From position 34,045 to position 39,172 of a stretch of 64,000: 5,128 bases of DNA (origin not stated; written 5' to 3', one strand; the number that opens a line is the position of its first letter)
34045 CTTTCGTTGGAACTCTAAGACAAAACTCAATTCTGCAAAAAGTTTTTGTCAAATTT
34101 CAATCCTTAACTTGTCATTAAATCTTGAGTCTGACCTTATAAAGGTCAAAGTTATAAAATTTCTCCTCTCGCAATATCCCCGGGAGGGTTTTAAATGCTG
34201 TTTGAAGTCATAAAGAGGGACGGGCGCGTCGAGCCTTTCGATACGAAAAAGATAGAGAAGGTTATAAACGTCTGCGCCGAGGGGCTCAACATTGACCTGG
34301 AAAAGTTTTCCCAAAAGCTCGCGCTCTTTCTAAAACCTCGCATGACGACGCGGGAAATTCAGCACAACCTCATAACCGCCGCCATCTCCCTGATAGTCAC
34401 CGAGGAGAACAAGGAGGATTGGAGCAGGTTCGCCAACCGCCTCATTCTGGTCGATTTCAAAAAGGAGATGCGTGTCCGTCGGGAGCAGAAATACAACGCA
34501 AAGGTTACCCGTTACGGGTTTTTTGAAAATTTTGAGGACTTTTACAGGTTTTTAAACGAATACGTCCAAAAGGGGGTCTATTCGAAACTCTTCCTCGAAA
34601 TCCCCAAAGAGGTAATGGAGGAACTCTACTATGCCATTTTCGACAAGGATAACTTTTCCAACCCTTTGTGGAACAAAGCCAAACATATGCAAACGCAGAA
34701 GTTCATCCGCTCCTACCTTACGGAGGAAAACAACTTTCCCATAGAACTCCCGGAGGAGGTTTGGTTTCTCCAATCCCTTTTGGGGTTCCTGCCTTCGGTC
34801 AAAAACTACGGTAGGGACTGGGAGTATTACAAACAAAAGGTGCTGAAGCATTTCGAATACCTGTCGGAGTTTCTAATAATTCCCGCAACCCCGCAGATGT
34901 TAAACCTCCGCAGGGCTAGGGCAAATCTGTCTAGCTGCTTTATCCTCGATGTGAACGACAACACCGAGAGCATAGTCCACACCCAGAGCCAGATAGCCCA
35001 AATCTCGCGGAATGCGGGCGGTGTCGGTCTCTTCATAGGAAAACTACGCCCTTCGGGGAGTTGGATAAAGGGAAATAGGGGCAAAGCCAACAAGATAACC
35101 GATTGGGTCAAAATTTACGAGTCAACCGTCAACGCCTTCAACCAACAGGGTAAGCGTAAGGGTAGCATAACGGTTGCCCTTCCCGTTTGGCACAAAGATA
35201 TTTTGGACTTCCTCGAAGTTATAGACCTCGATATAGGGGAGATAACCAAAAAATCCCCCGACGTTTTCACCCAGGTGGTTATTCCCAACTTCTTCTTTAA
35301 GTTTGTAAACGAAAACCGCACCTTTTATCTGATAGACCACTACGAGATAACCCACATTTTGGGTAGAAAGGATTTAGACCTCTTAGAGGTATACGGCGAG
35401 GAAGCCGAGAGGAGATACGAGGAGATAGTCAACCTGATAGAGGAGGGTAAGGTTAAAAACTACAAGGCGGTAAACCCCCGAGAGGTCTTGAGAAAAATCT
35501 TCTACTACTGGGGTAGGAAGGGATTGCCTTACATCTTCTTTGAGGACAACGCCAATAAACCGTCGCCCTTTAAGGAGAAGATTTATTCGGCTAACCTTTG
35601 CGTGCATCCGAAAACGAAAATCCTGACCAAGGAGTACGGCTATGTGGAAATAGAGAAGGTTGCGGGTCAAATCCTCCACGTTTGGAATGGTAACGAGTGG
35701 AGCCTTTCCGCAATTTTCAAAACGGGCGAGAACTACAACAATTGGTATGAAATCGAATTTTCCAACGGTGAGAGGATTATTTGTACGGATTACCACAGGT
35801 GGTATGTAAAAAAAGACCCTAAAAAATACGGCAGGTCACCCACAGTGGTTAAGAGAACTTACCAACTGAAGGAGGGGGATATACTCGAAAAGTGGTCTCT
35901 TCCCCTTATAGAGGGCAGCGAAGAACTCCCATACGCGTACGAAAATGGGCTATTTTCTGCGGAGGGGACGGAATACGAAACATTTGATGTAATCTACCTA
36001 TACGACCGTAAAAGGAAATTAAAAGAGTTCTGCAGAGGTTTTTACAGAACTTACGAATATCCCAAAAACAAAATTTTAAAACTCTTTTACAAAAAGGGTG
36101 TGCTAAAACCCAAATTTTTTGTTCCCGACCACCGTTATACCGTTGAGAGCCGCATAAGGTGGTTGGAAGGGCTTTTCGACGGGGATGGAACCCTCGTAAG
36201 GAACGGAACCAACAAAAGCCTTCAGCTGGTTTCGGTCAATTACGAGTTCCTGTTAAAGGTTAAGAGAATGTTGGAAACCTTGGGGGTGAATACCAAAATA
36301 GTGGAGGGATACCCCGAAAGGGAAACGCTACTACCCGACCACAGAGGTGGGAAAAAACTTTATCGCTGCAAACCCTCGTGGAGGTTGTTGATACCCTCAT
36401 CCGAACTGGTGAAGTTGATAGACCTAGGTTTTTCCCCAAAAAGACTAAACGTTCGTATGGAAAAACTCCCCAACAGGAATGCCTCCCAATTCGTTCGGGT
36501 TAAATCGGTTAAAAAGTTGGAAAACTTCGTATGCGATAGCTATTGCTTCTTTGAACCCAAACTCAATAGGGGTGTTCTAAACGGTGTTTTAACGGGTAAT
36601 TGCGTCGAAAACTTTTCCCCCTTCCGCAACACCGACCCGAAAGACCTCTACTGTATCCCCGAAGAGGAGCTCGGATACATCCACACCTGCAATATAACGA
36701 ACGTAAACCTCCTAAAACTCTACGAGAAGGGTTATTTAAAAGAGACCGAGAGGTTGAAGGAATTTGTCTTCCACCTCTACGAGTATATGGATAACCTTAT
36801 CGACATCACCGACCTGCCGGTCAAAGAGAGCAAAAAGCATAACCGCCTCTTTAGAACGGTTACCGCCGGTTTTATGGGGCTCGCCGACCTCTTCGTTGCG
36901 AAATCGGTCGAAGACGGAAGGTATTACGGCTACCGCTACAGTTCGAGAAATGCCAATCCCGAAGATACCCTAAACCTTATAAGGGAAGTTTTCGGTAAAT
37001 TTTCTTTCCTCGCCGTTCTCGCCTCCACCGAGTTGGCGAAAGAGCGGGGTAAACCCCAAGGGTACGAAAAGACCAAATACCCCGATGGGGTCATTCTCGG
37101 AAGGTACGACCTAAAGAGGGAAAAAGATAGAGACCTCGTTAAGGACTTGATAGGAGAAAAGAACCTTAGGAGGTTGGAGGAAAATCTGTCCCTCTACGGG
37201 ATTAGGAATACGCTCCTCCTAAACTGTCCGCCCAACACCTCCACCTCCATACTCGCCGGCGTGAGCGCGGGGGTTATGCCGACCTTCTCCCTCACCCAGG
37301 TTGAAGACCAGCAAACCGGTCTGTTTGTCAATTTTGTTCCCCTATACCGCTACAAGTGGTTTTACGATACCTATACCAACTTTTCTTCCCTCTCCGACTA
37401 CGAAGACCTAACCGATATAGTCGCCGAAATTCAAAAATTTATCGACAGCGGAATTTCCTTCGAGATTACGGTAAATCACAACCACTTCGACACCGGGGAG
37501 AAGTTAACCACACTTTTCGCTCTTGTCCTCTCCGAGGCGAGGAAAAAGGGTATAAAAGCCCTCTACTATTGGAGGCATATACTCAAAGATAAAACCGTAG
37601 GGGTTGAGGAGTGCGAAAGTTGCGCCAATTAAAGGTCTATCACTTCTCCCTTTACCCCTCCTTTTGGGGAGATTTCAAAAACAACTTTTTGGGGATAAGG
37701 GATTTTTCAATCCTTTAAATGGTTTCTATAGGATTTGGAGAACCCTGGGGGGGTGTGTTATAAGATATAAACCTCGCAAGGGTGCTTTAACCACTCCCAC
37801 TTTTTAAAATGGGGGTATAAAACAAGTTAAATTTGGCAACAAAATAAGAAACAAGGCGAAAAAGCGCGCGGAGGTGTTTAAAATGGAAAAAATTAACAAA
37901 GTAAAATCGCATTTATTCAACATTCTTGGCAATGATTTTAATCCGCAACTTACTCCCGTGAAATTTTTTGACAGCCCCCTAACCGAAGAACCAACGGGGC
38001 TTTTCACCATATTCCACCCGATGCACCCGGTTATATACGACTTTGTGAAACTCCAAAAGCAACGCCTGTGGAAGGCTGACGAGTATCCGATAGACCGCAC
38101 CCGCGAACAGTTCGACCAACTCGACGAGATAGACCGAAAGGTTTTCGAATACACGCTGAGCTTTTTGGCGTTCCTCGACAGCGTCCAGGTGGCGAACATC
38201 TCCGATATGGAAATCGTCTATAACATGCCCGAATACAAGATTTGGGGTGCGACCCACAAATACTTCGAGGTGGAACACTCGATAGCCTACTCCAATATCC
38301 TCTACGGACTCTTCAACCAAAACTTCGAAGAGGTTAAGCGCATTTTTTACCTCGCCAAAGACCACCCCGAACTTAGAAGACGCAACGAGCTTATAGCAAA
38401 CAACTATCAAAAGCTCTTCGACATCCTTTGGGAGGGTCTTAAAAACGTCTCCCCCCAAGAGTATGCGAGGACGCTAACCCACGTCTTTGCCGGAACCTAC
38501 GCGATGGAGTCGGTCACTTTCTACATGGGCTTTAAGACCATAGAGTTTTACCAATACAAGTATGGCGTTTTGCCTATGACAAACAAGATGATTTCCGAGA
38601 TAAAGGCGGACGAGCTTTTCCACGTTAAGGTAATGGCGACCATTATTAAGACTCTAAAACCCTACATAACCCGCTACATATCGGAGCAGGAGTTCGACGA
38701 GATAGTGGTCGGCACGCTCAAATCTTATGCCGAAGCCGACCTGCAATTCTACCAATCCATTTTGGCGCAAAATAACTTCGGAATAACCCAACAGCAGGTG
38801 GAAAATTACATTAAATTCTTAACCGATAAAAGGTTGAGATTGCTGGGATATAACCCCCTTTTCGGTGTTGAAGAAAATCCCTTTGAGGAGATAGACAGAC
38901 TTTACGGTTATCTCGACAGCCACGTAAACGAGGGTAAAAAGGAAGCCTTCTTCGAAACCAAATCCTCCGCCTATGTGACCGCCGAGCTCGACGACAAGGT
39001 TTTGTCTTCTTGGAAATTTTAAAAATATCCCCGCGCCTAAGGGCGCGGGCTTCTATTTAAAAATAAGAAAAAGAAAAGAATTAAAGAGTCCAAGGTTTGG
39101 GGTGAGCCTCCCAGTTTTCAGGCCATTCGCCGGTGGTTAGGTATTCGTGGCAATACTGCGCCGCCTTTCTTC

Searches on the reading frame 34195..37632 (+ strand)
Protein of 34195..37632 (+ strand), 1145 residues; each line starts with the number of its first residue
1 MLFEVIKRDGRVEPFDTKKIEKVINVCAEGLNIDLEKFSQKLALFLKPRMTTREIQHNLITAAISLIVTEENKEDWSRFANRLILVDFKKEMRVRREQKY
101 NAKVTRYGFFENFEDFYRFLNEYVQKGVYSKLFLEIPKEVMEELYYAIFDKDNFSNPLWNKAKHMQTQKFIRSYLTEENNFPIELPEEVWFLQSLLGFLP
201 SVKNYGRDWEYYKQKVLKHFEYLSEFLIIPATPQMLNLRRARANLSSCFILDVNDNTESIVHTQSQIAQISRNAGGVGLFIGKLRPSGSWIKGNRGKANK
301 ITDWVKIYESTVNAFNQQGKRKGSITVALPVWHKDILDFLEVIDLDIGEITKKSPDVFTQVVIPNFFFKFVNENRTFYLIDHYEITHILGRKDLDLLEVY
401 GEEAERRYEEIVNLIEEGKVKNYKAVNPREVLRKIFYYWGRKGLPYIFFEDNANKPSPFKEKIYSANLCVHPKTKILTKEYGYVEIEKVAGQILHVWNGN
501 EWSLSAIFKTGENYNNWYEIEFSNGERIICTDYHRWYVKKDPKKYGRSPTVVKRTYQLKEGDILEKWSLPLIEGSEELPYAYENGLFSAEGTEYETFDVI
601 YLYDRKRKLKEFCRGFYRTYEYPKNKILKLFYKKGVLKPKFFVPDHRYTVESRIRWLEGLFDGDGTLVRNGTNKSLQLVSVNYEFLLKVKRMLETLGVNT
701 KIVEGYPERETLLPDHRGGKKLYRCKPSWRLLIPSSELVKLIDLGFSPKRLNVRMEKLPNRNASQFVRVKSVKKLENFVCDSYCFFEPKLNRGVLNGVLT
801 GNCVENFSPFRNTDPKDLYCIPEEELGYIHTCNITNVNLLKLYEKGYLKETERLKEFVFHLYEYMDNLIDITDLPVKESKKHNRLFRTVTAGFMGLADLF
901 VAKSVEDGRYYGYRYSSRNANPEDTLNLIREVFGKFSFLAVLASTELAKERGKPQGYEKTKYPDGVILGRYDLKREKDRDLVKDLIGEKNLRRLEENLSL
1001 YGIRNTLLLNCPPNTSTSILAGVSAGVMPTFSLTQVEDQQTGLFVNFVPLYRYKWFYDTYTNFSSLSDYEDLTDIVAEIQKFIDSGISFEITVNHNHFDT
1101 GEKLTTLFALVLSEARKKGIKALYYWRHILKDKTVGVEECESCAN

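Call 18: search_protein_families(library=ncbifam, proteins=[window:34195-37632:+], max_evalue=0.01)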
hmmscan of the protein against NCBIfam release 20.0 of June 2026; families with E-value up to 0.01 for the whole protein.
window:34195-37632:+ (1145 aa): 21 families
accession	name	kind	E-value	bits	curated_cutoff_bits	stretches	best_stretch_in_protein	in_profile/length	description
TIGR02506.1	NrdE_NrdA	equivalog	1.5e-100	337.5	341.05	2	167-470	4-295/616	ribonucleoside-diphosphate reductase subunit alpha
NF005483.0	PRK07088.1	equivalog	5.9e-94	315.7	1214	2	6-471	6-460/764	ribonucleoside-diphosphate reductase subunit alpha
NF006665.0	PRK09209.1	equivalog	7.3e-87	292.4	1057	2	6-470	13-458/761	ribonucleoside-diphosphate reductase subunit alpha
NF009028.0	PRK12364.1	equivalog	4.1e-81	273.2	1377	2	21-492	111-556/842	ribonucleoside-diphosphate reductase subunit alpha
NF006279.0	PRK08447.1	equivalog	5e-81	273.2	1082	2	4-471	3-428/789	ribonucleoside-diphosphate reductase subunit alpha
NF005544.0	PRK07207.1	equivalog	4.8e-66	223.2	965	2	4-470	150-589/965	ribonucleoside-diphosphate reductase subunit alpha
TIGR04170.1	RNR_1b_NrdE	exception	1.9e-62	211.5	750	2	229-470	144-375/698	class 1b ribonucleoside-diphosphate reductase subunit alpha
TIGR02504.1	NrdJ_Z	equivalog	5.5e-58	197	399.95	2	185-469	44-282/606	adenosylcobalamin-dependent ribonucleoside-diphosphate reductase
NF005101.0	PRK06539.1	equivalog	4e-57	193.8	988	2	3-470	3-442/822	ribonucleoside-diphosphate reductase subunit alpha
NF009029.0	PRK12365.1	equivalog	1e-56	192.6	1350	2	163-469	379-671/1046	ribonucleoside-diphosphate reductase subunit alpha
NF006578.0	PRK09103.1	equivalog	1.7e-52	178.5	813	2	4-470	6-440/761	class 1a ribonucleoside-diphosphate reductase subunit alpha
NF006577.0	PRK09102.1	equivalog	1.9e-40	138.7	620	2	214-383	60-227/604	ribonucleoside-diphosphate reductase subunit alpha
NF006207.0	PRK08332.1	equivalog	1.7e-39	134.9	2400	3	655-1049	1099-1452/1684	vitamin B12-dependent ribonucleotide reductase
NF006417.0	PRK08665.1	equivalog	1.9e-38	132.2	961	2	213-470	62-281/759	vitamin B12-dependent ribonucleotide reductase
NF005010.0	PRK06406.1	subfamily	2.6e-30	105.3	1125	2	3-342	5-346/771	vitamin B12-dependent ribonucleotide reductase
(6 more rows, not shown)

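Call 19: search_protein_families(library=padloc, proteins=[window:34195-37632:+], max_evalue=0.01)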
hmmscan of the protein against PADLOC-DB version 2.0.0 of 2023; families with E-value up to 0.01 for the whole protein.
window:34195-37632:+ (1145 aa): 0 families

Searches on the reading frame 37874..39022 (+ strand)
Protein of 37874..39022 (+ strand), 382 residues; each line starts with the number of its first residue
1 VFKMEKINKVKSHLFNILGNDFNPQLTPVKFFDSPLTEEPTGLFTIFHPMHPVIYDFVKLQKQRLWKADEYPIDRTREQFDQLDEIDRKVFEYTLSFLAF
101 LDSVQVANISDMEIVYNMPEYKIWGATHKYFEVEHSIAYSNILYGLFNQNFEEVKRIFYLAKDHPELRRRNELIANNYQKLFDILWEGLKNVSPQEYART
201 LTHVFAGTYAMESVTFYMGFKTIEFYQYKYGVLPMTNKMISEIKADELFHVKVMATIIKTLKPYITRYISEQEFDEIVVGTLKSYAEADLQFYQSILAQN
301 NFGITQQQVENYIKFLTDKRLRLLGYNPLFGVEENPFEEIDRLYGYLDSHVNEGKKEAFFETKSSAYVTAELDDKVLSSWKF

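Call 63: search_protein_families(library=pfam, proteins=[window:37874-39022:+], max_evalue=0.001)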
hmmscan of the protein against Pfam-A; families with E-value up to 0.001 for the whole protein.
window:37874-39022:+ (382 aa): 1 family
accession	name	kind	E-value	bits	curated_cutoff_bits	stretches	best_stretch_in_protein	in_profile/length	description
PF00268.27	Ribonuc_red_sm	-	1.2e-36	126.9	33.6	1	44-336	2-281/281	Ribonucleotide reductase, small chain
